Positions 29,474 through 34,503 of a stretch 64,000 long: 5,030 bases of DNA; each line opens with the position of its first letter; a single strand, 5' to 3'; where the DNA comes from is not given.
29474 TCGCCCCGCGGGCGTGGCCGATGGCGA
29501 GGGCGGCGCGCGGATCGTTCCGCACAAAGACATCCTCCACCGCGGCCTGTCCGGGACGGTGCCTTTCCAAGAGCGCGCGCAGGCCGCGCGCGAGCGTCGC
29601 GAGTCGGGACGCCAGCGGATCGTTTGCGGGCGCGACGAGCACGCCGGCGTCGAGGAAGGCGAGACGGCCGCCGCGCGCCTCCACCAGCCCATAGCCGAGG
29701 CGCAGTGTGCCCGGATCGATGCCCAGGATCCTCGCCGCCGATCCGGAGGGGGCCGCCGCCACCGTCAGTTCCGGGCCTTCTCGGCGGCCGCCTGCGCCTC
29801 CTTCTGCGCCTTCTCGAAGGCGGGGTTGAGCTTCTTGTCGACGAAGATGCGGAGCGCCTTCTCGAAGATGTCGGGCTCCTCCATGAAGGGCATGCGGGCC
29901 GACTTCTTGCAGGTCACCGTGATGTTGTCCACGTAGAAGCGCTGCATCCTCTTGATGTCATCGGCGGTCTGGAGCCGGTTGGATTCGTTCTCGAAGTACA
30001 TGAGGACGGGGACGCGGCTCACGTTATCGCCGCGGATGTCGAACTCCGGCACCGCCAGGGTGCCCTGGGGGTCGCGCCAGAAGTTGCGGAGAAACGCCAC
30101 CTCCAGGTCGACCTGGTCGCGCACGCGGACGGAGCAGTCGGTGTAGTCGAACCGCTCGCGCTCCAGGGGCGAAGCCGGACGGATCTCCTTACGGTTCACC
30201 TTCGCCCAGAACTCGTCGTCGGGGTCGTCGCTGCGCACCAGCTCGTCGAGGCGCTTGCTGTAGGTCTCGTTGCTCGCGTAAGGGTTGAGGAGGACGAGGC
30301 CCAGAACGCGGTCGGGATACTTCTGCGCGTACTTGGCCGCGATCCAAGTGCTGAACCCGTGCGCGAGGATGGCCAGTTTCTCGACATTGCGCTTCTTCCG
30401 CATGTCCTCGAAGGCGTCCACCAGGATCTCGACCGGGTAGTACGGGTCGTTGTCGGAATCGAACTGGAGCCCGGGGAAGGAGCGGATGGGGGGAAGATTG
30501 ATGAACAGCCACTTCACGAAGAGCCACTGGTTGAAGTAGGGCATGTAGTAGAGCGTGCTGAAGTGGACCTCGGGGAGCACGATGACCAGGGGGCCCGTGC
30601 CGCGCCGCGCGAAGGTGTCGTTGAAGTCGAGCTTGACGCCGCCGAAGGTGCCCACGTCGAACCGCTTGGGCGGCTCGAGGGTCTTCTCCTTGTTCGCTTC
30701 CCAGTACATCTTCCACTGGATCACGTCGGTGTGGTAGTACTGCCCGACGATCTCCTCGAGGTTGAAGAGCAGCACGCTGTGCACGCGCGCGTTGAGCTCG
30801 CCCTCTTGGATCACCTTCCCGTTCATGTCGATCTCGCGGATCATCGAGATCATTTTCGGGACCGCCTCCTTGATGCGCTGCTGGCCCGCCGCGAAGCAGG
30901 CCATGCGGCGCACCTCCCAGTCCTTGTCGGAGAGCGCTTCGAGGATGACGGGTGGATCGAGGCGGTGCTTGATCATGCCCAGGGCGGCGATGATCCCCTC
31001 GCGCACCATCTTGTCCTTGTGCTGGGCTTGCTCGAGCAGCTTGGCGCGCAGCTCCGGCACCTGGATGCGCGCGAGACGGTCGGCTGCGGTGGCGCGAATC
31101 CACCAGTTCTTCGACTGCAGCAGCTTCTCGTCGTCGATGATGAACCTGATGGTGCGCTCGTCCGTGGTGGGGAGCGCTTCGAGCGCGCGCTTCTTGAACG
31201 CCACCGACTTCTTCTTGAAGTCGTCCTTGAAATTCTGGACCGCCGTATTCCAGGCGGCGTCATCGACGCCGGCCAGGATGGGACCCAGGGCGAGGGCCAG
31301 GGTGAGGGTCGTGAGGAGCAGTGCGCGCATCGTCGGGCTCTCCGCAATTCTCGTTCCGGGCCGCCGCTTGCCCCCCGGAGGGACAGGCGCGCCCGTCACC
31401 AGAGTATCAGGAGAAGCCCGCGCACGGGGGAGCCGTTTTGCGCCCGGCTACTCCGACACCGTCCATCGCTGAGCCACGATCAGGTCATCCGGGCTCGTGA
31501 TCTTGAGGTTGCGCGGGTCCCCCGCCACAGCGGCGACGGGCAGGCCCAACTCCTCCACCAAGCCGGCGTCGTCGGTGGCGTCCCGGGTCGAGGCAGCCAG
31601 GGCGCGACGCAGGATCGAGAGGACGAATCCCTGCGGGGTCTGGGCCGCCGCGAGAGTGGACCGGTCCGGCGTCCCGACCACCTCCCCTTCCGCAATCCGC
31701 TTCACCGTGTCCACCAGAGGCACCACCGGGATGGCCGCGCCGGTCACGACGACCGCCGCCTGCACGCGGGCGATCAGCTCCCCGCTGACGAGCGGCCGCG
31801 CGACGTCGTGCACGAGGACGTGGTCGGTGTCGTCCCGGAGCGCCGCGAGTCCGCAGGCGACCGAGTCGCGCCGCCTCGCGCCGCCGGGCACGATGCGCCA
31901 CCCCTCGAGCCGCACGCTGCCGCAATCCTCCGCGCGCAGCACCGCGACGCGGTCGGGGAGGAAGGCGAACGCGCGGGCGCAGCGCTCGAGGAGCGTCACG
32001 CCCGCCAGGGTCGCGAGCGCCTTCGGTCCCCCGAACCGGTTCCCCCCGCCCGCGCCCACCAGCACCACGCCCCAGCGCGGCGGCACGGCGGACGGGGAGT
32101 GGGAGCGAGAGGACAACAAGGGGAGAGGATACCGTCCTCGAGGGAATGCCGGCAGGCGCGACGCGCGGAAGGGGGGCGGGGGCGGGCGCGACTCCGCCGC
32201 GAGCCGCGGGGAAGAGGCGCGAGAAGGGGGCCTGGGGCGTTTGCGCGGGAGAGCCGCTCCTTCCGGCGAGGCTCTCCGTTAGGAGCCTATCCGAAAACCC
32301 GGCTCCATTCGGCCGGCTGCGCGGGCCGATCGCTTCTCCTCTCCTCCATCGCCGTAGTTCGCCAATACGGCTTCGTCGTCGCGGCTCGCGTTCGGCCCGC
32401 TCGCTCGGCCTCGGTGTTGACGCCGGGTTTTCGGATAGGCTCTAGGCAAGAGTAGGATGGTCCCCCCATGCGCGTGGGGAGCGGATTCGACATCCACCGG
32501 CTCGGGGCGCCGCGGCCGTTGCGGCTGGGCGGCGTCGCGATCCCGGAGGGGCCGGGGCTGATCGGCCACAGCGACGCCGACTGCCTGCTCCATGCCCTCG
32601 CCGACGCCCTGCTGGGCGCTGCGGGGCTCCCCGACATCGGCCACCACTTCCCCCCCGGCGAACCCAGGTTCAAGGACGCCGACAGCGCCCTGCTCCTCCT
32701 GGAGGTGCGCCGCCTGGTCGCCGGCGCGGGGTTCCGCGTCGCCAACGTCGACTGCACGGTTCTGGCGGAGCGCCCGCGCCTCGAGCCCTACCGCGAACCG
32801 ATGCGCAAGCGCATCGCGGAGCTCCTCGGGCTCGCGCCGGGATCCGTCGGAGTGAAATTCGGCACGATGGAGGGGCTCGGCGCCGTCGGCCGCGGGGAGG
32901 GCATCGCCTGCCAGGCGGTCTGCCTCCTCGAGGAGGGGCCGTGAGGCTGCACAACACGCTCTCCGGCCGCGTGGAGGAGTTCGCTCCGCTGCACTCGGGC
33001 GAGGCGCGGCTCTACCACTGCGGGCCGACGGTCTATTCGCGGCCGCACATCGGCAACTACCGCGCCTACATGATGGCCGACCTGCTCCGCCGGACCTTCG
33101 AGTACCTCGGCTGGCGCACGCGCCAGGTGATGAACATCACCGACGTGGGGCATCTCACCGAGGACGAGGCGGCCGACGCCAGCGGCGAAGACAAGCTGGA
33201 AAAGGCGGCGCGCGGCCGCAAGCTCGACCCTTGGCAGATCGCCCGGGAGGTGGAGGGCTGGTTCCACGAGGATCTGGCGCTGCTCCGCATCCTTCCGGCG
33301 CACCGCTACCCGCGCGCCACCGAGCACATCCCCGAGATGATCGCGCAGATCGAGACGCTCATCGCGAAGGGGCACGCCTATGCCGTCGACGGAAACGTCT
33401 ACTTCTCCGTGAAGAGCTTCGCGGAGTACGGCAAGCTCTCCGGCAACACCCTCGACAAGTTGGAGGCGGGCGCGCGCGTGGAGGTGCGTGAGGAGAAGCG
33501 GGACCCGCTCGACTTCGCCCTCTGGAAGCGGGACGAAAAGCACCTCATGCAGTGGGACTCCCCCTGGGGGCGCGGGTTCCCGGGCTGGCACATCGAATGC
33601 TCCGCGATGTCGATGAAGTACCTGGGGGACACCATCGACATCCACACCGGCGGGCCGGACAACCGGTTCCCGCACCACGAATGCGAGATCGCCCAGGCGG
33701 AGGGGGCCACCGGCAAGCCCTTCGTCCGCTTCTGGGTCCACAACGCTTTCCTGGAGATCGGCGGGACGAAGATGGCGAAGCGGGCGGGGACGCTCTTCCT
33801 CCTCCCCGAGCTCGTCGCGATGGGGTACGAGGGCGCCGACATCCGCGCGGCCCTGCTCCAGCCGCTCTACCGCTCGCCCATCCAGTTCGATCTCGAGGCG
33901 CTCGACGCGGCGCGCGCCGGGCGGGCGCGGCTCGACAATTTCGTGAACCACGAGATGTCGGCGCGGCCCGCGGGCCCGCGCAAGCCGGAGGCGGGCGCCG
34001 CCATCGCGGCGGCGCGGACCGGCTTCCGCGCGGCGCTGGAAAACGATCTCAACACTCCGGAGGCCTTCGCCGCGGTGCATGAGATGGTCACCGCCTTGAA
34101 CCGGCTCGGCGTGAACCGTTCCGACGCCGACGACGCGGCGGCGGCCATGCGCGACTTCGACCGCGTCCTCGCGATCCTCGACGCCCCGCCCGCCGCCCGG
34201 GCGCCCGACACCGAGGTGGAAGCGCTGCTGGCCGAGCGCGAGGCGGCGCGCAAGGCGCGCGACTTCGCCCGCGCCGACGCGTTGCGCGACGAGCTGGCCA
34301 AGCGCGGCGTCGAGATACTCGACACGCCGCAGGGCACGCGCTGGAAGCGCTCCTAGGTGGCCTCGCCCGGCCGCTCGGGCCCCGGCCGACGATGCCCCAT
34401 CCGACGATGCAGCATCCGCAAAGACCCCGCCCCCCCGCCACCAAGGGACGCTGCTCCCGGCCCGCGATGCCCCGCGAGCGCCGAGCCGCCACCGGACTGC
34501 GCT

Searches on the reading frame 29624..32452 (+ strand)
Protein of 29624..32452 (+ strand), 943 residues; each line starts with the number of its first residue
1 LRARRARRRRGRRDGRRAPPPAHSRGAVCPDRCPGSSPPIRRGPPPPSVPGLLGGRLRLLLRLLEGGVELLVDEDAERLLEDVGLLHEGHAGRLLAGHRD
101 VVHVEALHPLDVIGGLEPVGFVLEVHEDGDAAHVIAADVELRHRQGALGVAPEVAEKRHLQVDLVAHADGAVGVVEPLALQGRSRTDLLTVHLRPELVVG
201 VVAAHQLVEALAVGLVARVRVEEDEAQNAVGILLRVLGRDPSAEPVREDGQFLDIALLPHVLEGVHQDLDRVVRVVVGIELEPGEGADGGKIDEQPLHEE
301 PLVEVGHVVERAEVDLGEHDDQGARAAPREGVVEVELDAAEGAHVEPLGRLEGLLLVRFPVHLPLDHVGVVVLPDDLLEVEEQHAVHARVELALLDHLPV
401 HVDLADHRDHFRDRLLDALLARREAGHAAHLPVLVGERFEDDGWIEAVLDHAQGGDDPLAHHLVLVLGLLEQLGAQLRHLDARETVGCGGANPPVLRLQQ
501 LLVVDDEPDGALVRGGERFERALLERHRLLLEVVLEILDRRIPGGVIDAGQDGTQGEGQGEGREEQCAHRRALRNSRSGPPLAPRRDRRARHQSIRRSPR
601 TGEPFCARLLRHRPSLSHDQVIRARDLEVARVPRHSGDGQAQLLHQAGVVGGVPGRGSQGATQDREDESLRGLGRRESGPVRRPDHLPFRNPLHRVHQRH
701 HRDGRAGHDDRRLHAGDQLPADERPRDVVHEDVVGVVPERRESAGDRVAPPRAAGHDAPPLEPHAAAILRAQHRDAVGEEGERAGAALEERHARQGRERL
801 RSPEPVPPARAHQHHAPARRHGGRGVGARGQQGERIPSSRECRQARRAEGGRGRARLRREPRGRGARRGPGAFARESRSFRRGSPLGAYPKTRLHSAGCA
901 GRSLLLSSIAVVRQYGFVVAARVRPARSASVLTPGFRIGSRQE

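Call 11: search_protein_families(library=pfam, proteins=[window:29624-32452:+])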
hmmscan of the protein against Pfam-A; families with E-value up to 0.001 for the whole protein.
window:29624-32452:+ (943 aa): 0 families

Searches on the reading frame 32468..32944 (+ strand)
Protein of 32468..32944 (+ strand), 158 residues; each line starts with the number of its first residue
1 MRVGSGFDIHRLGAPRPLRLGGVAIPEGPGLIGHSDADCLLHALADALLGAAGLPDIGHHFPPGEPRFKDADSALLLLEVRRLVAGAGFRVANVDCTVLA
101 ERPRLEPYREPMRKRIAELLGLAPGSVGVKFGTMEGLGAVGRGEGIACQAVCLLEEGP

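Call 11: search_protein_families(library=pfam, proteins=[window:32468-32941:+])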
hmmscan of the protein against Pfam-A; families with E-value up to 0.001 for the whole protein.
window:32468-32941:+ (158 aa): 1 family
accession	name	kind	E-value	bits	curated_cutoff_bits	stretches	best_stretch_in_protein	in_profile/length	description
PF02542.21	YgbB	-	3.4e-60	203.3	26.7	1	1-154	1-154/155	YgbB family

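Call 17: find_encoding_contigs(protein=window:32468-32944:+, flank=10000, max_places=10)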
Protein window:32468-32944:+ (158 aa): 1 contig read that carries it; 1 place shown.
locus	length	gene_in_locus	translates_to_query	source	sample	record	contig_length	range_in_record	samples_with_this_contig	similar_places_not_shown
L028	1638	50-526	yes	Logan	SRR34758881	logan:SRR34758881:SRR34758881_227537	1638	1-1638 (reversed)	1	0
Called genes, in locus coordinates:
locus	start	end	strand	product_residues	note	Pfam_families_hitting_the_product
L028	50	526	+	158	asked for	PF02542:YgbB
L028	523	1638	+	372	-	?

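Call 33: find_homologous_proteins(query=window:32468-32941:+, max_evalue=1e-30)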
Query window:32468-32941:+ (158 aa): 7586 proteins with E <= 1e-30 among 8000 candidates; the best 120 are listed.
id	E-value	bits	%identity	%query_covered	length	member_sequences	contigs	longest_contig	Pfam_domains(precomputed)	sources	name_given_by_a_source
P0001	2.3e-97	342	100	100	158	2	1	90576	PF02542.22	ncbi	ncbi:MAG: 2-C-methyl-D-erythritol 2,4-cyclodiphosphate synthase [Planctomycetaceae bacterium]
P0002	1.0e-66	242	74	96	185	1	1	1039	PF02542.22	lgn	-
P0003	3.3e-66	240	74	99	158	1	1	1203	PF02542.22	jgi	-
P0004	1.8e-65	238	72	99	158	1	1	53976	PF02542.22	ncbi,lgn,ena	-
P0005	2.1e-65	238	71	99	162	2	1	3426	PF02542.22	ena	-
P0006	5.5e-65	236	73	99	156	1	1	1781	PF02542.22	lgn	-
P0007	5.7e-65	236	70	99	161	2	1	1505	PF02542.22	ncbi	-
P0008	5.9e-65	236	71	99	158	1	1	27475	PF02542.22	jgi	-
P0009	1.9e-64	235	68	99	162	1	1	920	PF02542.22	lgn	-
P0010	1.9e-63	231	71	97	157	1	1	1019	PF02542.22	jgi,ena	-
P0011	2.7e-63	231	71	99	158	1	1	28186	PF02542.22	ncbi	-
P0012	3.8e-63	230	71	99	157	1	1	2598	PF02542.22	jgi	jgi:2-C-methyl-D-erythritol 2,4-cyclodiphosphate synthase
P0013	6.2e-63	230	68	99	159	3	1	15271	PF02542.22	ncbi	-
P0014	6.8e-63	230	71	97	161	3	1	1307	PF02542.22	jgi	jgi:2-C-methyl-D-erythritol 2,4-cyclodiphosphate synthase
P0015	7.6e-63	229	68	99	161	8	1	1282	PF02542.22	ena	-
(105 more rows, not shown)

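Call 34: find_encoding_contigs(protein=P0004, flank=3000, max_places=2)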
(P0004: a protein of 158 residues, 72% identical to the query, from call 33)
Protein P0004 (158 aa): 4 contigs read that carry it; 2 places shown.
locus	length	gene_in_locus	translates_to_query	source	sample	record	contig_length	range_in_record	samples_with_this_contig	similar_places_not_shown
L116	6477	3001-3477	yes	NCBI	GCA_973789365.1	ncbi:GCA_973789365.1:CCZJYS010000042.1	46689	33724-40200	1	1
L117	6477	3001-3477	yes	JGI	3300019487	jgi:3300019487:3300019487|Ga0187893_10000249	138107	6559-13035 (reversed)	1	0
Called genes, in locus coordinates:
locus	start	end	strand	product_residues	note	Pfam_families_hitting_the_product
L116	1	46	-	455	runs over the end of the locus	PF01595:CNNM, PF00571:CBS, PF03471:CorC_HlyC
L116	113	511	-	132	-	PF02075:RuvC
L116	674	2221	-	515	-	PF02985:HEAT (faint), PF13646:HEAT_2 (faint), PF00561:Abhydrolase_1 (weak)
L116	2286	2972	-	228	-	PF01128:IspD, PF12804:NTP_transf_3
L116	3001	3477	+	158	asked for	PF02542:YgbB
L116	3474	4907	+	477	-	PF01406:tRNA-synt_1e, PF09190:DALR_2 (weak)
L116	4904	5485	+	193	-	-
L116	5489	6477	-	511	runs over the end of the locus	PF13191:AAA_16 (faint), PF20720:nSTAND3 (faint), PF25199:nSTAND_NTPase5 (faint), PF13401:AAA_22 (faint), PF05673:DUF815 (weak), PF00004:AAA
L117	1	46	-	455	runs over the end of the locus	-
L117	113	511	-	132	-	-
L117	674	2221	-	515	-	PF02985:HEAT (faint), PF13646:HEAT_2 (faint), PF00561:Abhydrolase_1 (weak)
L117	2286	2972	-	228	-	PF01128:IspD, PF12804:NTP_transf_3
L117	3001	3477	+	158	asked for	PF02542:YgbB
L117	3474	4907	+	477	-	-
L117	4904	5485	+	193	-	-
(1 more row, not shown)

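Call 35: find_encoding_contigs(protein=P0011, flank=3000, max_places=2)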
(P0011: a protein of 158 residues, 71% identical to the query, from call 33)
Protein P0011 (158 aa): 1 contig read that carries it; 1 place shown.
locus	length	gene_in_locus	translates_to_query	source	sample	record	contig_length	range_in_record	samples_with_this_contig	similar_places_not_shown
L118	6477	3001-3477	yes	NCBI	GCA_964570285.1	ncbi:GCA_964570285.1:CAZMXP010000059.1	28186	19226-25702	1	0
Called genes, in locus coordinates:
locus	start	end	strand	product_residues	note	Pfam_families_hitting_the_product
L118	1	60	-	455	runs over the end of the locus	PF01595:CNNM, PF00571:CBS (weak), PF03471:CorC_HlyC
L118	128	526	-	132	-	PF02075:RuvC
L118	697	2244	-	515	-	PF02985:HEAT (faint), PF13646:HEAT_2 (faint), PF00561:Abhydrolase_1 (weak)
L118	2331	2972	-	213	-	PF01128:IspD, PF12804:NTP_transf_3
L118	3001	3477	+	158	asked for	PF02542:YgbB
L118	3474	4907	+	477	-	PF01406:tRNA-synt_1e, PF09190:DALR_2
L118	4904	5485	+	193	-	-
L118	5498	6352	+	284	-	-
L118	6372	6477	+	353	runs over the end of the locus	PF13570:Beta-prop_ACSF4, PF13360:PQQ_2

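Call 36: find_encoding_contigs(protein=P0008, flank=3000, max_places=2)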
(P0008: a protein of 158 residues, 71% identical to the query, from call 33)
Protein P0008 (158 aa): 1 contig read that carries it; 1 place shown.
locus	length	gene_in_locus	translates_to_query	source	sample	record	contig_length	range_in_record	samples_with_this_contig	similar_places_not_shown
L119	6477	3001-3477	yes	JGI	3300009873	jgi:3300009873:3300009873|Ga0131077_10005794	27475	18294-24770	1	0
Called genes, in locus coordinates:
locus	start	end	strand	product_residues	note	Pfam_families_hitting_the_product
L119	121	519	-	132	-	PF02075:RuvC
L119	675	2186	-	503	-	PF02985:HEAT (faint), PF13646:HEAT_2 (weak), PF00561:Abhydrolase_1 (weak)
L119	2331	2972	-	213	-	PF01128:IspD, PF12804:NTP_transf_3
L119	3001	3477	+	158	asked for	PF02542:YgbB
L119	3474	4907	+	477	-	PF01406:tRNA-synt_1e, PF09190:DALR_2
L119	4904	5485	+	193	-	-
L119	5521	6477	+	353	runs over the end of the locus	PF13570:Beta-prop_ACSF4, PF13360:PQQ_2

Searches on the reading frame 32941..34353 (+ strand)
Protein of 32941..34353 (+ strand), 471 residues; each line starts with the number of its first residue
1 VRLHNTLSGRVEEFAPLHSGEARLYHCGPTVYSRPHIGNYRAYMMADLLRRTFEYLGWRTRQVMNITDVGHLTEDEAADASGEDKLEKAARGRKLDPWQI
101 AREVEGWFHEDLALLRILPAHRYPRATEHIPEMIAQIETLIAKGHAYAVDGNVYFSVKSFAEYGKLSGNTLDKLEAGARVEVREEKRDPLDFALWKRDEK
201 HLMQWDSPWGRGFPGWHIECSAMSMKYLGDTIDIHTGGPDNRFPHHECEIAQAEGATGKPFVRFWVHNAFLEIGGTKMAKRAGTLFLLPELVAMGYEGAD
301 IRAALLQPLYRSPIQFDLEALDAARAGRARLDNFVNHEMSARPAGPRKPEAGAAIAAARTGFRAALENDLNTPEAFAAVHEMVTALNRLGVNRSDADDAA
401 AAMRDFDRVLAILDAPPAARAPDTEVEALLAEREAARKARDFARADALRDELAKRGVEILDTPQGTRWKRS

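Call 11: search_protein_families(library=pfam, proteins=[window:32941-34353:+])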
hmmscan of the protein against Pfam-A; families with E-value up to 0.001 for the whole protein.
window:32941-34353:+ (471 aa): 3 families
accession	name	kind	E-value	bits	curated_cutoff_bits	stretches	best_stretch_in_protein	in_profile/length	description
PF01406.26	tRNA-synt_1e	-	1.4e-92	310.8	27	1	14-325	2-300/301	tRNA synthetases class I (C) catalytic domain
PF09190.17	DALR_2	-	4.6e-10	40.3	22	1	362-413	2-56/57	DALR domain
PF23493.1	CysS_C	-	2.6e-09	37.5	23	1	424-468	6-50/51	Cysteinyl-tRNA ligase anticodon binding domain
